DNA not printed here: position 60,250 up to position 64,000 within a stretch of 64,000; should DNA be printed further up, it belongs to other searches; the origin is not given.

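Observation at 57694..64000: Unannotated giant ORF (at least 2102 codons) running off the window end: a multi-pass membrane protein with a large ectodomain and an enormous cytoplasmic domain of unknown function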

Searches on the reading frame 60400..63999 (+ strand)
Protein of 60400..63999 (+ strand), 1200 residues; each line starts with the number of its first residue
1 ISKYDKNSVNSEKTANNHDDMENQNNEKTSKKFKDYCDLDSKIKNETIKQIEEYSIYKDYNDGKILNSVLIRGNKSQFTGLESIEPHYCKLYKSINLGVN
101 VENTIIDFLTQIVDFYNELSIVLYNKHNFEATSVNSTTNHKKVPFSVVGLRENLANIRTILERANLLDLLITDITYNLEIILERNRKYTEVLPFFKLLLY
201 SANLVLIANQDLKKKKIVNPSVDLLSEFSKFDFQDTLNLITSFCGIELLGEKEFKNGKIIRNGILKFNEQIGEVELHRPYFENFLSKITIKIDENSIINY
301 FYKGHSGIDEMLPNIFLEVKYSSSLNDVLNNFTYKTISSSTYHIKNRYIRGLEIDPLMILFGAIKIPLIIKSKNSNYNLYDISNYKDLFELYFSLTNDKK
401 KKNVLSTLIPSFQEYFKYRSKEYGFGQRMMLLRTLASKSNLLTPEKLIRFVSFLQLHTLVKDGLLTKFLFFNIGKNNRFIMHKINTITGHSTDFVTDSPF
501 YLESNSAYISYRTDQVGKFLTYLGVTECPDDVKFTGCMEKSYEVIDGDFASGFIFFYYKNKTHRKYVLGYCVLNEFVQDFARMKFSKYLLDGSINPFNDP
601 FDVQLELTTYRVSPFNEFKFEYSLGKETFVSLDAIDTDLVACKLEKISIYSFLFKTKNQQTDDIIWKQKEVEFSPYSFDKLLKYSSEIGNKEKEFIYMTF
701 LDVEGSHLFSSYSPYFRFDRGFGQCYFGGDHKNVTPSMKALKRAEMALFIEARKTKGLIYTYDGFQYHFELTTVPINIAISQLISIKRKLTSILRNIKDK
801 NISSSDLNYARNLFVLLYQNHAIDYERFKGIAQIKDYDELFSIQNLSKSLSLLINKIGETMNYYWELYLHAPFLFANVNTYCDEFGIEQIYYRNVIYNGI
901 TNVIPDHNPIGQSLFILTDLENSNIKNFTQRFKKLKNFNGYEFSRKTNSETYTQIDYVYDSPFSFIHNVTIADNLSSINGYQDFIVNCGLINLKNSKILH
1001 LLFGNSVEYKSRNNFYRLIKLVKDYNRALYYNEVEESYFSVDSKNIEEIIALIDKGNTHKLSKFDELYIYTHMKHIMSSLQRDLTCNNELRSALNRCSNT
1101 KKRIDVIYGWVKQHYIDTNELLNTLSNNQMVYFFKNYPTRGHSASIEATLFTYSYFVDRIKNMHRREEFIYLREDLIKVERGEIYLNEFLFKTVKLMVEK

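Call 25: search_solved_structures(query=window:60400-63999:+, max_evalue=1)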
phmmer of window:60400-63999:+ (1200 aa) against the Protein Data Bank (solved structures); distinct sequences matched with E-value up to 1: 1.
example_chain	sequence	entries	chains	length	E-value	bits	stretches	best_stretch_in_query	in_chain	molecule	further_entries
5suh_A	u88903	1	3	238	0.85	10.8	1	166-219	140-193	MSM0271 protein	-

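Call 40: search_protein_representatives(protein=window:60400-63999:+)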
Query: 1200 residues. Proteins with E-value up to 0.001 (for the whole library): 1; up to 1e-10: 1; up to 1e-30: 1. The best 1 are listed.
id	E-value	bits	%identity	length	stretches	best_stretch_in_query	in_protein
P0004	0.0e+00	2175.1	100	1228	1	230-1200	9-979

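Call 43: find_encoding_contigs(protein=P0004, flank=10000, max_places=6)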
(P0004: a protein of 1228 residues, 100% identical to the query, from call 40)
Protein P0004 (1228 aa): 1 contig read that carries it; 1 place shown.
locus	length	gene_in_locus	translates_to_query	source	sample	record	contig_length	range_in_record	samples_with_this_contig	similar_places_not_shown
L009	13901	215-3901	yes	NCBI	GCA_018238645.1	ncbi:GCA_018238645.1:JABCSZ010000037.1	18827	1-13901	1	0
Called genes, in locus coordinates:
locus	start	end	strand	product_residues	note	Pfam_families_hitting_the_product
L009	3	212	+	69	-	?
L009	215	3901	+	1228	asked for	-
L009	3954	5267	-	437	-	PF01336:tRNA_anti-codon, PF00152:tRNA-synt_2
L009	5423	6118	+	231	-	PF00696:AA_kinase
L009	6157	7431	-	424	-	PF03463:eRF1_1, PF18854:baeRF_family10, PF03464:eRF1_2, PF18859:acVLRF1, PF03465:eRF1_3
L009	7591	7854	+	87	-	-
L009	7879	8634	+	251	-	PF06560:GPI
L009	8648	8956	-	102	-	PF01868:RNase_P-MRP_p29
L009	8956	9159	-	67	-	PF00831:Ribosomal_L29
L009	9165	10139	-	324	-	PF07650:KH_2, PF00189:Ribosomal_S3_C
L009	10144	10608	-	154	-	PF00237:Ribosomal_L22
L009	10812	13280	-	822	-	PF00133:tRNA-synt_1, PF09334:tRNA-synt_1g, PF13603:tRNA-synt_1_2 (faint), PF09334:tRNA-synt_1g, PF08264:Anticodon_1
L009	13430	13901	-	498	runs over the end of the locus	PF00083:Sugar_tr, PF07690:MFS_1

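Call 56: find_related_loci(query=window:60499-63999:+, collection=viral_contigs, flank=5000)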
Query window:60499-63999:+ (1167 aa) in viral_contigs; peptide patterns used: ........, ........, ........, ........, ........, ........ (x = any residue, [..] = any of these).
17 stretches matched a pattern, but none encodes a relative of the query by tblastn (E <= 1e-3).

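Call 76: search_solved_structures(query=A6, max_evalue=10)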
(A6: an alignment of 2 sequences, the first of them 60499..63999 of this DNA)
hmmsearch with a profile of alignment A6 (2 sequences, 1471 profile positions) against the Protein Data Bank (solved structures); distinct sequences matched with E-value up to 10: 1.
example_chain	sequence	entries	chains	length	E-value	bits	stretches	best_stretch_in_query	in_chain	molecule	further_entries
7bx9_A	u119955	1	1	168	0.13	12.8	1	712-753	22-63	Azoreductase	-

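Call 92: predict_structure(alignment_id=A6)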
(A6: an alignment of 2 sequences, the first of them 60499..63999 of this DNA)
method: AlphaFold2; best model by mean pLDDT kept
length: 1167 residues; sequences in the alignment: 2
mean_pLDDT: 27.4   pTM: 0.22
mean pLDDT of the five models: 27.4, 25.2, 24.3, 24.3, 23.8
residues with pLDDT >= 90: 0; 70-90: 0; 50-70: 8; < 50: 1159
segments of 3 or more residues with pLDDT < 50: 1-757, 769-1167
pLDDT, mean of each block of 10 residues (from residue 1): 32 27 23 22 25 25 25 30 29 25 21 25 31 31 30 28 31 28 27 28 30 25 26 27 27 25 27 25 23 26 21 22 23 26 28 35 34 31 30 28 28 30 28 26 25 24 21 25 32 33 25 26 33 31 27 30 28 22 21 21 21 21 22 21 24 26 21 22 23 24 26 25 24 25 33 44 51 43 34 31 36 44 38 31 26 24 22 22 21 26 22 21 22 22 25 24 25 24 28 25 27 37 33 33 31 29 30 30 30 29 26 29 29 26 27 31 27
secondary structure, 60 per line:
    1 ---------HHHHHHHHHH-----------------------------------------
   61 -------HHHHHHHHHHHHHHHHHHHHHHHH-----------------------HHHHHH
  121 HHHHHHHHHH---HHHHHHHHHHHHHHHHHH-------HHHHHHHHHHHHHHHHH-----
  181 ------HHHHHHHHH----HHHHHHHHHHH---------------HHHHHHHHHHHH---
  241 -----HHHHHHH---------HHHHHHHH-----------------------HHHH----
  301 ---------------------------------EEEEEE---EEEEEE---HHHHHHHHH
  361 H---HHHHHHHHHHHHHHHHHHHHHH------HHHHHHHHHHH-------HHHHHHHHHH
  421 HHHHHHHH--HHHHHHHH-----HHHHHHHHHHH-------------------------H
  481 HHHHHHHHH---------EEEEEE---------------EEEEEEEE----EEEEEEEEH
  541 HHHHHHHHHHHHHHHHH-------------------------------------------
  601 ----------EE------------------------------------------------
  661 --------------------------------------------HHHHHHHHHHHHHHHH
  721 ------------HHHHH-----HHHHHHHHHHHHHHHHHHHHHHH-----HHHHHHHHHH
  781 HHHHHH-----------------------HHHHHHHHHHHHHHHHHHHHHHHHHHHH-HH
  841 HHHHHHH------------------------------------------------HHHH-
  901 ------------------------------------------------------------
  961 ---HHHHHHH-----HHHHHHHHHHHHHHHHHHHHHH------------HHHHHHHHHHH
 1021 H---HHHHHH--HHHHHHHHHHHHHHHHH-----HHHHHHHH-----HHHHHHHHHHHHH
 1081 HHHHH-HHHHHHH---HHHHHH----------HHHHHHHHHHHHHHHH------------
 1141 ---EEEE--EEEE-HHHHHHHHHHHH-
elements in order (helices of 4 or more, strands of 3 or more residues): H10-19 H68-91 H115-130 H134-151 H159-175 H187-195 H200-210 H226-237 H246-252 H262-269 H293-296 E334-339 E343-348 H352-361 H365-386 H393-403 H411-428 H431-438 H444-454 H480-489 E499-504 E520-527 E532-539 H540-557 H705-720 H733-737 H743-765 H771-786 H810-837 H839-847 H896-899 H964-970 H976-997 H1010-1021 H1025-1030 H1033-1049 H1055-1062 H1068-1085 H1087-1093 H1097-1102 H1113-1128 E1144-1147 E1150-1153 H1155-1166
